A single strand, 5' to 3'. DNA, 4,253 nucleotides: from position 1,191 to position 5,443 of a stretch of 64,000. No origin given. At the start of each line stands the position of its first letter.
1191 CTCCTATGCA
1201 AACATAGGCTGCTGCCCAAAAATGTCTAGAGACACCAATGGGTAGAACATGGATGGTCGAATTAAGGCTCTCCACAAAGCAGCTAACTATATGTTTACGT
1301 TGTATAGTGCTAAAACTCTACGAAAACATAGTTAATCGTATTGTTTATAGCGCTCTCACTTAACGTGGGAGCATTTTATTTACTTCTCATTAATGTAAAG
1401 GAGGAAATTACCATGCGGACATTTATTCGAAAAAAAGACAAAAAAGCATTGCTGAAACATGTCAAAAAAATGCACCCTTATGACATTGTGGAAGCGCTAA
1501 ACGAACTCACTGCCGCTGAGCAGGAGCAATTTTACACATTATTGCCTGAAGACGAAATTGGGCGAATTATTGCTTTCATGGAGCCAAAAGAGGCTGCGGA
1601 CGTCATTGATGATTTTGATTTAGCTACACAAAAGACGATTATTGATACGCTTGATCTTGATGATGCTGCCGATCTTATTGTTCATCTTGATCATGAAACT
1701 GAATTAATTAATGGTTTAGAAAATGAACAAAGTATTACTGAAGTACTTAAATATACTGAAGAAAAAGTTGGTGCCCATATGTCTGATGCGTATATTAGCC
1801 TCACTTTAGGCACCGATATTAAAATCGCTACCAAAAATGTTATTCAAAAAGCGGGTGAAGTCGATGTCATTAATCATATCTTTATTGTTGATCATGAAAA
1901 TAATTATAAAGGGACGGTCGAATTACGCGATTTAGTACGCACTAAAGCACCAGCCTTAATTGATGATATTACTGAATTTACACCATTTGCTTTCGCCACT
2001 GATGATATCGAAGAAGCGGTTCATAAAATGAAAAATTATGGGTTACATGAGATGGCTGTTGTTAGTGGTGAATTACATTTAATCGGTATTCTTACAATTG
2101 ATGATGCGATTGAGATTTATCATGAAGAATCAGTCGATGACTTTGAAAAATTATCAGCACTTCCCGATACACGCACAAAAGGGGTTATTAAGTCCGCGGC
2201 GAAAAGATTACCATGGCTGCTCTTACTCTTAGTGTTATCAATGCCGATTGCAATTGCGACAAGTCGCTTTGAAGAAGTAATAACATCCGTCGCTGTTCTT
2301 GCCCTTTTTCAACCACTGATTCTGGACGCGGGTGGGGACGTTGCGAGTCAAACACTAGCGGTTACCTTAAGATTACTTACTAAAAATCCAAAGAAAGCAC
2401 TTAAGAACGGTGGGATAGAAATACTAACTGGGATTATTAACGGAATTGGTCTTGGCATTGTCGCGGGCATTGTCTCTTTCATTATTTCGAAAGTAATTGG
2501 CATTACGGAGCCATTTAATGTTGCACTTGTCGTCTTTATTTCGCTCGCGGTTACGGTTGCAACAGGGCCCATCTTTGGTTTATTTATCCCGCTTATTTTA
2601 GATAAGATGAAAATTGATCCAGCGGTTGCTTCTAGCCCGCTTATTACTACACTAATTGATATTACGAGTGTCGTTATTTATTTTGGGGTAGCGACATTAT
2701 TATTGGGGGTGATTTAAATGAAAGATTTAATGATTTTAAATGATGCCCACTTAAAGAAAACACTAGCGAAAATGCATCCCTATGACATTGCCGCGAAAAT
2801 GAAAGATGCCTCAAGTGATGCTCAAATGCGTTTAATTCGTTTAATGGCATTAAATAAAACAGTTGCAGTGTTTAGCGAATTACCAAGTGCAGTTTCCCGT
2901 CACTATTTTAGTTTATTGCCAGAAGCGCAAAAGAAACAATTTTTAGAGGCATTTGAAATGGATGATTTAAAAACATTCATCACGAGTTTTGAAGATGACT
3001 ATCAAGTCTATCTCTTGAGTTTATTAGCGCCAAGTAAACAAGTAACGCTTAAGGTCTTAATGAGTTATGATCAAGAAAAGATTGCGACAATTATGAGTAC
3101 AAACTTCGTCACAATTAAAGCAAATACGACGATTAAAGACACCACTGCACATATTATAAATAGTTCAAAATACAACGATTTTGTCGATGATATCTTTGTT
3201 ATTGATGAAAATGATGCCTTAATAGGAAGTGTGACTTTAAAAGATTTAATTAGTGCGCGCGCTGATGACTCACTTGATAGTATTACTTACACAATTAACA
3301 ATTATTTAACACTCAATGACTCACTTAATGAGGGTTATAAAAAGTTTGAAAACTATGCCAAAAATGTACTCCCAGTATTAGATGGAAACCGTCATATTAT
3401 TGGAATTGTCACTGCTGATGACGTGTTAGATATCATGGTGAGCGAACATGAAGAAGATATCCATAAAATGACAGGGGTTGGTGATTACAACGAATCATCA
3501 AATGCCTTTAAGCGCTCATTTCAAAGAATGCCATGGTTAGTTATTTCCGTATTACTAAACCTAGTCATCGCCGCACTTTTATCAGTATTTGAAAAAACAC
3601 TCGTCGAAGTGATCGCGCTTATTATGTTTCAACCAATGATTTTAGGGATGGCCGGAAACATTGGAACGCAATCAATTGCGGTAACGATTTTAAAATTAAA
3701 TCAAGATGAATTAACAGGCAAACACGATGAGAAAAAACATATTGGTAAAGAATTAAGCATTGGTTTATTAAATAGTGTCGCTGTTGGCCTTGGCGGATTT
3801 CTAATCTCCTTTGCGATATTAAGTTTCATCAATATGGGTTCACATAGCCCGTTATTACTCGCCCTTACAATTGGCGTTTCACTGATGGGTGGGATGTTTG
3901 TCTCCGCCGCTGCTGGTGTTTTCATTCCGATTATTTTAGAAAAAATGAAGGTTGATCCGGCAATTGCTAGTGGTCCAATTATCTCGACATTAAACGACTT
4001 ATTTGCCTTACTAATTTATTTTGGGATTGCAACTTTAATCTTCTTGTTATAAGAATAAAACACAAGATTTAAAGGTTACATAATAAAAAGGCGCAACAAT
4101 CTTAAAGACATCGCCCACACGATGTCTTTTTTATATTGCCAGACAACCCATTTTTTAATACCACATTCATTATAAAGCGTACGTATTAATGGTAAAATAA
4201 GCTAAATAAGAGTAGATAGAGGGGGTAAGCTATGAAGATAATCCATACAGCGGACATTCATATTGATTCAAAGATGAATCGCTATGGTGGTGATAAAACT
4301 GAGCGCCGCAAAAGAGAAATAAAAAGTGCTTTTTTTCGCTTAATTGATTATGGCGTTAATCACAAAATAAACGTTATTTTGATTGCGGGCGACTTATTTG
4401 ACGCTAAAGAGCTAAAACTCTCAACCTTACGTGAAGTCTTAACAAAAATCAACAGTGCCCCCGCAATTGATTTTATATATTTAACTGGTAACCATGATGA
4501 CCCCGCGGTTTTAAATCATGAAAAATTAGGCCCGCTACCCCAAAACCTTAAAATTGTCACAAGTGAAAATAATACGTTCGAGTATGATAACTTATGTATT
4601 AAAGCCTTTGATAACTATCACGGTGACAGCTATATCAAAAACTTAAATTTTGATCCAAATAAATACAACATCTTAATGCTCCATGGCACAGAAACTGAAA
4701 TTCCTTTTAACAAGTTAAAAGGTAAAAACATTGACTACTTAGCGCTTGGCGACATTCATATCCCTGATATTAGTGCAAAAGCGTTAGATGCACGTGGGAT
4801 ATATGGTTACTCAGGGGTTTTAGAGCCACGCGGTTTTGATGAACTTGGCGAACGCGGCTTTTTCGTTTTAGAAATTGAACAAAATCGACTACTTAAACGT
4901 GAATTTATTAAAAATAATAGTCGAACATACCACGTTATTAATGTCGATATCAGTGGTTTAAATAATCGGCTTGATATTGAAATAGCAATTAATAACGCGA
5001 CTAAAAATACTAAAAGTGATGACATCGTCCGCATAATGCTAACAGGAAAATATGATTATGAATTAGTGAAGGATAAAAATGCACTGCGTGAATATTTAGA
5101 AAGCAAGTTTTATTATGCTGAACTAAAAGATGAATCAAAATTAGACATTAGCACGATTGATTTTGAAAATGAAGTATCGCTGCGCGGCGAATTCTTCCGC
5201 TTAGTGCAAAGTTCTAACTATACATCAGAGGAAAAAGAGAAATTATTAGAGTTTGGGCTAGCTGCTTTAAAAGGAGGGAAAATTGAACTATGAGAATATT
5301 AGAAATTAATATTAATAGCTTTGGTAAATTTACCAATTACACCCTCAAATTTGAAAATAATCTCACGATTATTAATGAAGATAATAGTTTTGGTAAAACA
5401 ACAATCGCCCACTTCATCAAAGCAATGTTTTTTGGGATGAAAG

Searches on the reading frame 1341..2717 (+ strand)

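Call 79: search_protein_families(library=pfam, proteins=[window:1341-2717:+], max_evalue=0.001)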
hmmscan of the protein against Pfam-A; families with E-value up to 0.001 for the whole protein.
window:1341-2717:+ (458 aa): 3 families
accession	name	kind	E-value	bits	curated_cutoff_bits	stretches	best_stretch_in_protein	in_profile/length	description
PF01769.21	MgtE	-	1.6e-24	87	27.6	1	324-450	1-125/125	Divalent cation transporter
PF03448.22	MgtE_N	-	6.4e-14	52.8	25.9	1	44-141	1-102/102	MgtE intracellular N domain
PF00571.33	CBS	-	1.8e-11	44.7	24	1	216-260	11-55/57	CBS domain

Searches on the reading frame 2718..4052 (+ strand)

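Call 79: search_protein_families(library=pfam, proteins=[window:2718-4052:+], max_evalue=0.001)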
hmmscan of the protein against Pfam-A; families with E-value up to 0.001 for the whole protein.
window:2718-4052:+ (444 aa): 3 families
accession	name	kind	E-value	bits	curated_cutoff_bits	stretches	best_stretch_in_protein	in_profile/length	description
PF01769.21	MgtE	-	1.9e-30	106.1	27.6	1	305-437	1-125/125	Divalent cation transporter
PF00571.33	CBS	-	1.7e-15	57.5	24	2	123-182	2-56/57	CBS domain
PF03448.22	MgtE_N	-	4.3e-11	43.7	25.9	1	19-119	1-101/102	MgtE intracellular N domain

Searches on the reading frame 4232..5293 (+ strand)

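Call 79: search_protein_families(library=pfam, proteins=[window:4232-5293:+], max_evalue=0.001)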
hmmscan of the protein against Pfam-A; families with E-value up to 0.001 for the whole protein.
window:4232-5293:+ (353 aa): 2 families
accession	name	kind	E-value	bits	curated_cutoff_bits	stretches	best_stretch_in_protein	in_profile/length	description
PF00149.33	Metallophos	-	2.5e-13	51.3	21.5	1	1-178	1-191/191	Calcineurin-like phosphoesterase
PF12850.12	Metallophos_2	-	2.1e-05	25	27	1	1-183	1-124/154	Calcineurin-like phosphoesterase superfamily domain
